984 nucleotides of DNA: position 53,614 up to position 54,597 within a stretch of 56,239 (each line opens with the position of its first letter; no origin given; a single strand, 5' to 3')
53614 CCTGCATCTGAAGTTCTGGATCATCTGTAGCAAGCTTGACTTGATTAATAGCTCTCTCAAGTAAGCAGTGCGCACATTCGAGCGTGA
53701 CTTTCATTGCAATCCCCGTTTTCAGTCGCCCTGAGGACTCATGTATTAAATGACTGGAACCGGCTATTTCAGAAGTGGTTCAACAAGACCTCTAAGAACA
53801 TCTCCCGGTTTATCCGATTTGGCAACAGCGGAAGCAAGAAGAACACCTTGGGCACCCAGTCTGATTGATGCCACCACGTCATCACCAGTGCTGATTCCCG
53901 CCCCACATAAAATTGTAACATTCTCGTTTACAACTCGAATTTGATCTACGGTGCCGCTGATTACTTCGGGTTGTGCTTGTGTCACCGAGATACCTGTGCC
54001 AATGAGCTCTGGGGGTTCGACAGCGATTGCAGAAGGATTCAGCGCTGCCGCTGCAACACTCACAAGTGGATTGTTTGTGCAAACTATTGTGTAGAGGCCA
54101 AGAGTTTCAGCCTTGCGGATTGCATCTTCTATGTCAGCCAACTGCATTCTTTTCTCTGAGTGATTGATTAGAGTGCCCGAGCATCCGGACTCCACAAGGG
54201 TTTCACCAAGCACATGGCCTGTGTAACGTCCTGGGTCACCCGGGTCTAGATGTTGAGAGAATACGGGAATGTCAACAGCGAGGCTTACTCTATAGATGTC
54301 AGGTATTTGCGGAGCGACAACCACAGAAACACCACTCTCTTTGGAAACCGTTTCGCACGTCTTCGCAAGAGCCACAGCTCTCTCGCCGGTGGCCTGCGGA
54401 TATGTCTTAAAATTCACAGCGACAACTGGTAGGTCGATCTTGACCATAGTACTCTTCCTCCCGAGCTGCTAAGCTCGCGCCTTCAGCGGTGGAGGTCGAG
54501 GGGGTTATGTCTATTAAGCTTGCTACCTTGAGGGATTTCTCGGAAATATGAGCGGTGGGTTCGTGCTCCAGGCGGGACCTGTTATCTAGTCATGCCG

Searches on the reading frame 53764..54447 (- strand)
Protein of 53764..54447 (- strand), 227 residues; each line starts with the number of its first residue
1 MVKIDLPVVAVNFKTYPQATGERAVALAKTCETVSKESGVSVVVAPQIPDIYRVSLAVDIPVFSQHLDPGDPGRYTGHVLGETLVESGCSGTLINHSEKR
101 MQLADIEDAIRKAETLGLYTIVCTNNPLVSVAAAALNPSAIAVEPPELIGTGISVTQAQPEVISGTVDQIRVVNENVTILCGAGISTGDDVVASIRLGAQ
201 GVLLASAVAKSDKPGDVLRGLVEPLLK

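Call 54: find_related_loci(query=window:53764-54447:-, collection=genome_contigs, flank=500)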
Query window:53764-54447:- (227 aa) in genome_contigs; peptide patterns used: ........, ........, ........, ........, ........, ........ (x = any residue, [..] = any of these).
261 stretches matched a pattern; 105 encode a relative of the query (tblastn E <= 1e-3); the best 80 are kept; 80 distinct loci.
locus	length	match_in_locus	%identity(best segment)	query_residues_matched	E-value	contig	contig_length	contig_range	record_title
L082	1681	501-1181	99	1-227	2e-152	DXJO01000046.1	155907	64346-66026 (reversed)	MAG TPA_asm: Candidatus Thorarchaeota archaeon isolate MAG_9 k127_231188, whole genome shotgun sequence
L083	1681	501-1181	97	1-227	1e-150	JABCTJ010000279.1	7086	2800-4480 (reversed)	MAG: Candidatus Thorarchaeota archaeon isolate HM4_FB6 k127_1370789, whole genome shotgun sequence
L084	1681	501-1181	96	1-227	3e-148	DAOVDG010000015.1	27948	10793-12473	MAG TPA_asm: Candidatus Thorarchaeota archaeon isolate CSMAG_1051 CSMAG_1051_k141_588938_length_27948_cov_76.9371, whole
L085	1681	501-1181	92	1-227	2e-142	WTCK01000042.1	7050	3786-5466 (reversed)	MAG: Candidatus Thorarchaeota archaeon isolate GLR93 c_000000017276, whole genome shotgun sequence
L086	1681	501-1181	90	1-227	8e-141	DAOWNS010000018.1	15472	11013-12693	MAG TPA_asm: Candidatus Thorarchaeota archaeon isolate CSMAG_3034 CSMAG_3034_k141_941842_length_15472_cov_14.9438, whole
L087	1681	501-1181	81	1-227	2e-128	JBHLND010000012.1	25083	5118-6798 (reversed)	MAG: Promethearchaeota archaeon isolate DZ2S.152 DZ2S.152@5798, whole genome shotgun sequence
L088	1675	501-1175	80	1-225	5e-126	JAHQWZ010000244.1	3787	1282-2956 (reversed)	MAG: Candidatus Thorarchaeota archaeon isolate WORH6 WOR136_NODE_2410_length_3787_cov_2.32399_ID_4819, whole genome shot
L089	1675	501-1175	81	1-225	7e-128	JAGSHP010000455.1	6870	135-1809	MAG: Candidatus Thorarchaeota archaeon isolate A399 k151_1006912, whole genome shotgun sequence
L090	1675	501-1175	80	1-225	4e-125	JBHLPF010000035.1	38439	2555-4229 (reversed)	MAG: Promethearchaeota archaeon isolate DZ3S.43 DZ3S.43@2382, whole genome shotgun sequence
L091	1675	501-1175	80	1-225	9e-125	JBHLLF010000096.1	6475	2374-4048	MAG: Candidatus Hermodarchaeota archaeon isolate DZ1M.409 DZ1M.409@58954, whole genome shotgun sequence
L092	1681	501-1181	78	1-227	4e-124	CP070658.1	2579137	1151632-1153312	MAG: Candidatus Thorarchaeota archaeon isolate bin8 chromosome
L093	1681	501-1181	78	1-227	1e-123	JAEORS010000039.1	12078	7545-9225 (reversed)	MAG: Candidatus Thorarchaeota archaeon isolate Yap125.bin7.129 contig_6331, whole genome shotgun sequence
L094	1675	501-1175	79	1-225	1e-123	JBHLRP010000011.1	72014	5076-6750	MAG: Candidatus Thorarchaeota archaeon isolate TM1S.110 TM1S.110@376, whole genome shotgun sequence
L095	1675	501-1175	80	1-225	2e-123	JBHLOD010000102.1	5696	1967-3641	MAG: Promethearchaeota archaeon isolate DZ3M.167 DZ3M.167@59220, whole genome shotgun sequence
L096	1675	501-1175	79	1-225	1e-122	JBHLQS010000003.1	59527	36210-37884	MAG: Candidatus Thorarchaeota archaeon isolate QM1B.10 QM1B.10@1240, whole genome shotgun sequence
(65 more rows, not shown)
